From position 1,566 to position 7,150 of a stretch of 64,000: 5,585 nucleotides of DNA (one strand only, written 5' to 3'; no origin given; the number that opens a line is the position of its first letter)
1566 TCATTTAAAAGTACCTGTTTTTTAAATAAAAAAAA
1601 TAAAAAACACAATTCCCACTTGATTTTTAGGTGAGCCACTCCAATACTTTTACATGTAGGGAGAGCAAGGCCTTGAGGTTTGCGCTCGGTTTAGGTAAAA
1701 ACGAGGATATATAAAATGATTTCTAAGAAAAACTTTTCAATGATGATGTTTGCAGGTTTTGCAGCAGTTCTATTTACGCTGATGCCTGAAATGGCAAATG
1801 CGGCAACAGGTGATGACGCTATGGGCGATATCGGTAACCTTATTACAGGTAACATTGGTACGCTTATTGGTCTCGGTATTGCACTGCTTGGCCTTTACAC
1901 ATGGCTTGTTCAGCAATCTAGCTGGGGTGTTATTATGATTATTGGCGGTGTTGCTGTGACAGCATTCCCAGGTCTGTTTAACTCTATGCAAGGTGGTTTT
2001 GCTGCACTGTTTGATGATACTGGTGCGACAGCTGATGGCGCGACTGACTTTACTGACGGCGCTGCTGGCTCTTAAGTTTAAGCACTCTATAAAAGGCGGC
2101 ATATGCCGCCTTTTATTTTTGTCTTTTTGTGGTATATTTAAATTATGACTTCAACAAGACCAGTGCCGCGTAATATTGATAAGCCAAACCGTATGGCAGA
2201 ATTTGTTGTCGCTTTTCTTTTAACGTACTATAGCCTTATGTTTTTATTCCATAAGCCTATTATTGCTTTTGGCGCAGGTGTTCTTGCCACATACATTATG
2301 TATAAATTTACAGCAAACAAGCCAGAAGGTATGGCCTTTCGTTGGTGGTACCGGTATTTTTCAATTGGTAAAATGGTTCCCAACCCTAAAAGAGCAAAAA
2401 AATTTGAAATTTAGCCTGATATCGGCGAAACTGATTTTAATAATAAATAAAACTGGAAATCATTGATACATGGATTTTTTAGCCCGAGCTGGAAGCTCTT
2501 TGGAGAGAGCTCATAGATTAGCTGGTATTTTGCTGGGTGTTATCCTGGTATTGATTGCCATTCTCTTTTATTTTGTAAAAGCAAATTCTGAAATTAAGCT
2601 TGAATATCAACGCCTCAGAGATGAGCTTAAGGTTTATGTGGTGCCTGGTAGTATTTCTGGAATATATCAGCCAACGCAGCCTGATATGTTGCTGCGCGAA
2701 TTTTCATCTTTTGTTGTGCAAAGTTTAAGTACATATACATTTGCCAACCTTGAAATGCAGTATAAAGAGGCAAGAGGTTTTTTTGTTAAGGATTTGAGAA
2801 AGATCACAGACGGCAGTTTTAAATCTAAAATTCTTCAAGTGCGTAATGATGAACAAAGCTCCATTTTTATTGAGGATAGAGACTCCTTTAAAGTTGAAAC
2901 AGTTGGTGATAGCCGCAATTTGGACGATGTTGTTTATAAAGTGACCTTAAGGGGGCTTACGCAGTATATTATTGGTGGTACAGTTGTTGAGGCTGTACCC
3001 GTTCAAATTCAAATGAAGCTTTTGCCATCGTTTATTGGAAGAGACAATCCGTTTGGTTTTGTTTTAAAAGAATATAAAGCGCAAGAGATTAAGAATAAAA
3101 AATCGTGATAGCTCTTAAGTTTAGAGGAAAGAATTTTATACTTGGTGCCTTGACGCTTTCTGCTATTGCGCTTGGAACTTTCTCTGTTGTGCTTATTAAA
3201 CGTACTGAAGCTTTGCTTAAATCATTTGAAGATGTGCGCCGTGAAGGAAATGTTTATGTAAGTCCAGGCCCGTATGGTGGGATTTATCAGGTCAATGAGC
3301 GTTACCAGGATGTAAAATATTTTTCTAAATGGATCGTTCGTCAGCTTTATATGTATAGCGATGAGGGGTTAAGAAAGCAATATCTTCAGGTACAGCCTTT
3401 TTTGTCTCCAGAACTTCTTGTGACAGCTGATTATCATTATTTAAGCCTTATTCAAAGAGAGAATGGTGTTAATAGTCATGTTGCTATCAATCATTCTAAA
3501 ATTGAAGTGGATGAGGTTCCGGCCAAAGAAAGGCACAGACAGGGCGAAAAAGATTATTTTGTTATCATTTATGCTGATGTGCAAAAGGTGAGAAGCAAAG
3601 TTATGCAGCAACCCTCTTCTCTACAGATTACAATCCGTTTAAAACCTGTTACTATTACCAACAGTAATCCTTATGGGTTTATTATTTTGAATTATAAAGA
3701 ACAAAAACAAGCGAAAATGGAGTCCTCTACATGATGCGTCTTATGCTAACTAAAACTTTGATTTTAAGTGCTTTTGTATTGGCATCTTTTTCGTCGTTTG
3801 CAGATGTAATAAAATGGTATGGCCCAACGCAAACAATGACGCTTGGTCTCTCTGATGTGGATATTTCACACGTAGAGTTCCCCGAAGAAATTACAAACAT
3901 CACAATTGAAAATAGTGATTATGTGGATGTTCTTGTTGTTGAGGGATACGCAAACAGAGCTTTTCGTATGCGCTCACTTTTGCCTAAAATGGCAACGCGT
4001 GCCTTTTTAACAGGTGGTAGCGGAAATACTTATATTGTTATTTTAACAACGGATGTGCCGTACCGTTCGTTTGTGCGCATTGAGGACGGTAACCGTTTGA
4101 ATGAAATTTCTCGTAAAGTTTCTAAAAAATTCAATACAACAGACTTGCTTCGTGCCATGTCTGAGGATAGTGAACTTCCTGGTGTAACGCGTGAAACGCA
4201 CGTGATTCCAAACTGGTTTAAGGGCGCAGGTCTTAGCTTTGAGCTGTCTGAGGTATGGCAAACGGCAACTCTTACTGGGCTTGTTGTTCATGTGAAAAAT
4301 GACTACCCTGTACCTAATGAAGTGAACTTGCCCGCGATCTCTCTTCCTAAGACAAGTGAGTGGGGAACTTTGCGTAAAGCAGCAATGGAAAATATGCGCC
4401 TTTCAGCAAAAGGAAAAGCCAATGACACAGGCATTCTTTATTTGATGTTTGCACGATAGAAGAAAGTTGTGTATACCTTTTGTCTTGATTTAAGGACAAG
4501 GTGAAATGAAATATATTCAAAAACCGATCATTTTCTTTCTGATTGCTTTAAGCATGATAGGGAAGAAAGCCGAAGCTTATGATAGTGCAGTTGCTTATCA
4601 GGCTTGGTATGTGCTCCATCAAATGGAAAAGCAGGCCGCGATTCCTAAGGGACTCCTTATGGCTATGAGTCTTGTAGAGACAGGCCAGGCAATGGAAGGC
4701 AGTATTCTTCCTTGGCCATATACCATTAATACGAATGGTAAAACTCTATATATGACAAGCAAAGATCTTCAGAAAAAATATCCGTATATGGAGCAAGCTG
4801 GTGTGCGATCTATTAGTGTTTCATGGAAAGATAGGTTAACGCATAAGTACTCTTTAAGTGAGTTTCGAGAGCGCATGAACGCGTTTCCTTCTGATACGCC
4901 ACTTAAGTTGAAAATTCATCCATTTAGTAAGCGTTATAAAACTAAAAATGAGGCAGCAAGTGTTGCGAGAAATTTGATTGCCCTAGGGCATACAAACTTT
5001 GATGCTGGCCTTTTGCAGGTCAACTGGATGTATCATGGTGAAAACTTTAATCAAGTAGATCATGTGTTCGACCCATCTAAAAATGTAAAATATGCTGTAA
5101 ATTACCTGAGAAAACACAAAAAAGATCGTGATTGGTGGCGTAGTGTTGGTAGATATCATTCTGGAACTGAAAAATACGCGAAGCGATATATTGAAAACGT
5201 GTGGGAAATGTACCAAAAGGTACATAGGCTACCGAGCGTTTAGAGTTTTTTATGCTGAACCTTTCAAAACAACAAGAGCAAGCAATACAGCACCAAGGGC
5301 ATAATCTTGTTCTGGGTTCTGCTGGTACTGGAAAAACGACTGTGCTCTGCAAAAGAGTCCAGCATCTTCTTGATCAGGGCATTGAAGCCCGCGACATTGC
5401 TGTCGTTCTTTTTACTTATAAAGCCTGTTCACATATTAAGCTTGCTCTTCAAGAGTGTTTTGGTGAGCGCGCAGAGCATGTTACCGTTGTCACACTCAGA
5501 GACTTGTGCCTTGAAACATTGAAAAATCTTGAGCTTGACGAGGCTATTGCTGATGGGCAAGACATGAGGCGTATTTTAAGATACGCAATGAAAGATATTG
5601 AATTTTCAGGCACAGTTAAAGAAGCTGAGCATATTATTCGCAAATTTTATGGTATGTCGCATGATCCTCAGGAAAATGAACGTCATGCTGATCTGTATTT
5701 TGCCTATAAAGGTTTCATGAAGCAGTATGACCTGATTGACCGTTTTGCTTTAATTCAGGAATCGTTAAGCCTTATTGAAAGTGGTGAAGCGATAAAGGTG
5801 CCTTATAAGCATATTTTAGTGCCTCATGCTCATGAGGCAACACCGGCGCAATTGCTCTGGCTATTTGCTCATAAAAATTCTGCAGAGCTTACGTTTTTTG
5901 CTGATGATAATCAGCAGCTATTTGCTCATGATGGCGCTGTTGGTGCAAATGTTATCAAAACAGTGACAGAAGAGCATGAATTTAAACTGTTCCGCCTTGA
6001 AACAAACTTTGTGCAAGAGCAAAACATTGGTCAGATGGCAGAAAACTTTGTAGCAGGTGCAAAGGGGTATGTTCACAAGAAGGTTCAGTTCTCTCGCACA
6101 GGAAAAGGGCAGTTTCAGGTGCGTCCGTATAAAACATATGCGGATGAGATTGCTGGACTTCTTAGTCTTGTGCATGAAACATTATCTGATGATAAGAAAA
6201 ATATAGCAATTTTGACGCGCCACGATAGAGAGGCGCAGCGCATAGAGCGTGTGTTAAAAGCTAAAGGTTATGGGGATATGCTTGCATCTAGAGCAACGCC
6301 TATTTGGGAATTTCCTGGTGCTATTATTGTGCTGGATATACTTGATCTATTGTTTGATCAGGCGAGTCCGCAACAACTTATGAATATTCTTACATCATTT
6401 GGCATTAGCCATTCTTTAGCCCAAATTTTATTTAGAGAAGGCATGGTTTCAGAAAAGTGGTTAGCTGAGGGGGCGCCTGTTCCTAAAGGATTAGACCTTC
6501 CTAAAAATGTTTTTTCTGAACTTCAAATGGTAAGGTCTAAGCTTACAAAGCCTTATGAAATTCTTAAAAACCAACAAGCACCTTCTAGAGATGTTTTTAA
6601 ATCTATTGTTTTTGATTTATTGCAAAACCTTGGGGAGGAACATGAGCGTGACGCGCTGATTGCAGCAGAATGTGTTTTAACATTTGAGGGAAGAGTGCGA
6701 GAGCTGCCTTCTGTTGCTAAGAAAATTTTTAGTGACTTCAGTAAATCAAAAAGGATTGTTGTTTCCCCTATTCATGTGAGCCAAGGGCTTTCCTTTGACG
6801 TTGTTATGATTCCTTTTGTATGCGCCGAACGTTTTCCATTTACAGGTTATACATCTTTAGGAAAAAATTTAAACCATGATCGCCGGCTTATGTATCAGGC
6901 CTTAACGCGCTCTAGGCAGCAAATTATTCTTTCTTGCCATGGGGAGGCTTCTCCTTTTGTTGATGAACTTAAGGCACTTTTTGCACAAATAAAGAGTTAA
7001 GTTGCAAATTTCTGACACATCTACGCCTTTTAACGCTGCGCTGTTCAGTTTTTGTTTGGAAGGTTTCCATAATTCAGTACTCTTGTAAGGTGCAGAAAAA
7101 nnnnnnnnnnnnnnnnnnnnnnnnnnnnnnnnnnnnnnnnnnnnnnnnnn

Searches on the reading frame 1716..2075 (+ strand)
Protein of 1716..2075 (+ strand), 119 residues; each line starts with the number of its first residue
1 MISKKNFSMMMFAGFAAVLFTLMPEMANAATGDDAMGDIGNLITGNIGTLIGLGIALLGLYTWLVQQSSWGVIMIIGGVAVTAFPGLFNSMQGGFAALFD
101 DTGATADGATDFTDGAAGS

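Call 7: search_protein_families(library=pfam, proteins=[window:1716-2075:+], max_evalue=0.01)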
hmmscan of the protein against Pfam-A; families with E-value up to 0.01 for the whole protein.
window:1716-2075:+ (119 aa): 1 family
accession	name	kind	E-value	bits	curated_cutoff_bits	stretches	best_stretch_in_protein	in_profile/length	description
PF04956.18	TrbC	-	8e-05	23.2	27.9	1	3-81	6-87/98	TrbC/VIRB2 pilin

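Call 48: search_protein_families(library=ncbifam, proteins=[window:1716-2075:+], max_evalue=0.01)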
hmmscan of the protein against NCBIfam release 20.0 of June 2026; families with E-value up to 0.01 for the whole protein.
window:1716-2075:+ (119 aa): 0 families

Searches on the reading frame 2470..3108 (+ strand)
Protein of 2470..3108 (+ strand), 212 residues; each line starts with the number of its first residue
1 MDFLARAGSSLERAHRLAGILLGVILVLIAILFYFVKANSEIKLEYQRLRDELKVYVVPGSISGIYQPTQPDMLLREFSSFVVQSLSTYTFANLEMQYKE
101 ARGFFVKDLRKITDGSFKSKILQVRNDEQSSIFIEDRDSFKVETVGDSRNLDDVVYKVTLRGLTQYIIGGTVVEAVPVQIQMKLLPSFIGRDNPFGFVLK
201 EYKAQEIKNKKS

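Call 6: search_protein_families(library=pfam, proteins=[window:2470-3108:+], max_evalue=0.01)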
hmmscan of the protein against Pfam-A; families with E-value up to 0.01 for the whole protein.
window:2470-3108:+ (212 aa): 0 families

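Call 48: search_protein_families(library=ncbifam, proteins=[window:2470-3108:+], max_evalue=0.01)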
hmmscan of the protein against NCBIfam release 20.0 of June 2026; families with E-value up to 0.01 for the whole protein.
window:2470-3108:+ (212 aa): 0 families

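Call 80: find_encoding_contigs(protein=window:2470-3108:+, flank=10000, max_places=4)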
Protein window:2470-3108:+ (212 aa): 6 contigs read that carry it; 4 places shown.
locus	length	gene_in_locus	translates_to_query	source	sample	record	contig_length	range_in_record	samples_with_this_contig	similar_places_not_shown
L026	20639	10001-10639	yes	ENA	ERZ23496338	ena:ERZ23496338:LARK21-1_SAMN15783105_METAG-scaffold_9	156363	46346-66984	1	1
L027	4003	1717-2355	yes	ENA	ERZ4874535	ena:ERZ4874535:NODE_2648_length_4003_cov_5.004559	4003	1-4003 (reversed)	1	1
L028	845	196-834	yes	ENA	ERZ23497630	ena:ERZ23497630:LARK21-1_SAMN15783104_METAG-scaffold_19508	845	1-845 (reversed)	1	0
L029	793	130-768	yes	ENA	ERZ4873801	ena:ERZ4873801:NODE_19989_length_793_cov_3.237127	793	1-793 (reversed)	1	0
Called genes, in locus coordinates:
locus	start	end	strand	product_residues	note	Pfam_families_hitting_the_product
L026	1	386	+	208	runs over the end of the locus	-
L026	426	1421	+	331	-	-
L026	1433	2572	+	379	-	PF07963:N_methyl (faint)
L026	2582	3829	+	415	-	-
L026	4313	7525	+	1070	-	PF15984:Collagen_mid (faint)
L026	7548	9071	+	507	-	-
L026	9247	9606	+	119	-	-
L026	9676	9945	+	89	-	-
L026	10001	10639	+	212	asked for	-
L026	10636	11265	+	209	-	-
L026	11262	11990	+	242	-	-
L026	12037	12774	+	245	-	PF01464:SLT (weak)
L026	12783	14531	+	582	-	PF00580:UvrD-helicase, PF13087:AAA_12 (faint), PF13245:AAA_19 (weak), PF13361:UvrD_C, PF13538:UvrD_C_2 (faint)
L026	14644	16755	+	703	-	-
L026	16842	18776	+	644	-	-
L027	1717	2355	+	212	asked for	-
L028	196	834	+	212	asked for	-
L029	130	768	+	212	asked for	-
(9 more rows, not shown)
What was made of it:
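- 17..18741 (+): Context: resident T4SS-like gene cluster, all on one strand. It encodes a TrbC/VirB2-like pilin (1716..2075), an SLT transglycosylase (4506..5243), a UvrD-like helicase (5252..7000), a sigma-70/ParB/KorB-like HTH protein (7101..9224), a TraB/VirB10-like protein (11424..12899), a TraC/VirB4 ATPase (13309..15918), a Pro-rich 635-aa protein (15922..17829) and a 297-aa protein of unknown function (17848..18741). The cluster continues at least 7.5 kb upstream of the window in another assembly of the same strain type (call 80).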

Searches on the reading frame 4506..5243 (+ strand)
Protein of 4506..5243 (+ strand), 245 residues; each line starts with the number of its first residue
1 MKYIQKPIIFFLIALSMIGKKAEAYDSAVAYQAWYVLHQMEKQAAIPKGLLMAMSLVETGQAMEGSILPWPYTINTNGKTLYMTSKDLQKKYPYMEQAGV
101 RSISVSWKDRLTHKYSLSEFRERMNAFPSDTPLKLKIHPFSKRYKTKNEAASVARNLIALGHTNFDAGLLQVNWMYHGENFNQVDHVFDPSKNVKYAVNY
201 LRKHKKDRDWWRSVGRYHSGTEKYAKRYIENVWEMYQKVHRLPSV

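Call 6: search_protein_families(library=pfam, proteins=[window:4506-5243:+], max_evalue=0.01)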
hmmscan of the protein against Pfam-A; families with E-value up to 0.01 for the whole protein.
window:4506-5243:+ (245 aa): 2 families
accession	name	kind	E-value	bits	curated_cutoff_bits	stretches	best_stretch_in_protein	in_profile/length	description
PF01464.25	SLT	-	1.2e-06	28.6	21.3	1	163-226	34-103/117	Transglycosylase SLT domain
PF18896.5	SLT_3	-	0.0094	16.8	27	0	160-203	37-80/89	Lysozyme like domain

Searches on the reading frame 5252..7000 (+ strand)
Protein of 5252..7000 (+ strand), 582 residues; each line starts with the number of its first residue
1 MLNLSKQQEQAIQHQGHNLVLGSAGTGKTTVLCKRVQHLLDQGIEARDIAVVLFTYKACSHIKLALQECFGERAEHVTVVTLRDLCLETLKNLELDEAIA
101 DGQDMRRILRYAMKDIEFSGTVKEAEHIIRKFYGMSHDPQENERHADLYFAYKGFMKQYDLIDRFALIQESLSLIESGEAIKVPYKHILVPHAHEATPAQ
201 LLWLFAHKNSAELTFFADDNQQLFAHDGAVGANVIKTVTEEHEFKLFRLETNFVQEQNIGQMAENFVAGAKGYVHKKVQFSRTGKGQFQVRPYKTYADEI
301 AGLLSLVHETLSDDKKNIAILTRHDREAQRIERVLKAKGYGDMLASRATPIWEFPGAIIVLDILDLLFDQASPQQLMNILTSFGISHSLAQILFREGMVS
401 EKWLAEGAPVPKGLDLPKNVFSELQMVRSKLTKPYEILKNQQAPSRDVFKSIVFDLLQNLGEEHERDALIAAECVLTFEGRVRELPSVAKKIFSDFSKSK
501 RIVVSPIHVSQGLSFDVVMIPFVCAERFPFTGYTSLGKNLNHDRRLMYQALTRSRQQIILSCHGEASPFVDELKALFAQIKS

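Call 6: search_protein_families(library=pfam, proteins=[window:5252-7000:+], max_evalue=0.01)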
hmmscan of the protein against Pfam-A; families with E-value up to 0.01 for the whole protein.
window:5252-7000:+ (582 aa): 9 families
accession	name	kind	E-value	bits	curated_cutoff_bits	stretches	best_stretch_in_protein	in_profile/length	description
PF00580.27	UvrD-helicase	-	1.2e-23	84.6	23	1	4-234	1-263/271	UvrD/REP helicase N-terminal domain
PF13361.12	UvrD_C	-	1.6e-17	64.4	25.6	2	496-563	281-348/350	UvrD-like helicase C-terminal domain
PF13245.12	AAA_19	-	1.9e-07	31.7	25.1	1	9-126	2-72/134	AAA domain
PF13087.12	AAA_12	-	1.2e-05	25.4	27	1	452-563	94-193/195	AAA domain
PF13538.12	UvrD_C_2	-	1.9e-05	24.8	27.4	1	502-560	2-51/52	UvrD-like helicase C-terminal domain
PF01443.25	Viral_helicase1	-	0.00014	22.2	21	0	499-560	174-226/228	Viral superfamily 1 RNA helicase core domain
PF13604.12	AAA_30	-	0.00027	21.2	27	1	4-113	2-113/191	AAA domain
PF13191.12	AAA_16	-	0.0028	18.6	32.6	0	14-91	22-103/167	AAA ATPase domain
PF25199.1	nSTAND_NTPase5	-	0.0098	16.2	34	0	18-41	44-68/145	Novel STAND NTPase 5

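Call 8: search_protein_families(library=padloc, proteins=[window:5252-7000:+], max_evalue=0.1)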
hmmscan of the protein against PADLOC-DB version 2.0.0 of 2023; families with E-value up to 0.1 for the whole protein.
window:5252-7000:+ (582 aa): 44 families (the best 25 are shown)
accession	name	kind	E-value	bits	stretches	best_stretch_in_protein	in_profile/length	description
PDLC00114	GajB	-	3e-31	106.7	2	3-380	7-415/635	UrvD helicase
PDLC00117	GajB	-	2.8e-30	103.4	2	4-344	16-379/604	UrvD helicase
PDLC03802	RTasHel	-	1.3e-27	95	2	6-333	8-332/675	DRT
PDLC00132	GajB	-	1.7e-27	94.3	3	2-92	2-91/625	UrvD helicase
PDLC00122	GajB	-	1e-21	75.5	3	2-67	3-68/502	UrvD helicase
PDLC00107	GajB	-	2.1e-17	61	2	207-336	240-367/587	UrvD helicase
PDLC00123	GajB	-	3.1e-17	60.4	2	2-338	3-328/540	UrvD helicase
PDLC00103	GajB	-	1.6e-15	55.1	2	183-562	210-576/612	UrvD helicase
PDLC00127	GajB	-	8.9e-15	52.2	2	3-276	8-298/594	UrvD helicase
PDLC01087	C3a187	-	4.2e-14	50.3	2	4-97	197-288/559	NERD+UvrD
PDLC00138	GajB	-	9.4e-12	42.4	1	3-73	4-77/581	UrvD helicase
PDLC00130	GajB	-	3.9e-11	39.9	2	1-89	1-91/589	UrvD helicase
PDLC00104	GajB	-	4e-11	40.3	1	2-367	2-346/574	UrvD helicase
PDLC00121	GajB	-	1.5e-09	35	2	5-85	7-92/565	UrvD helicase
PDLC00149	GajB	-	5.2e-09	33.1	1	5-63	8-66/577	UrvD helicase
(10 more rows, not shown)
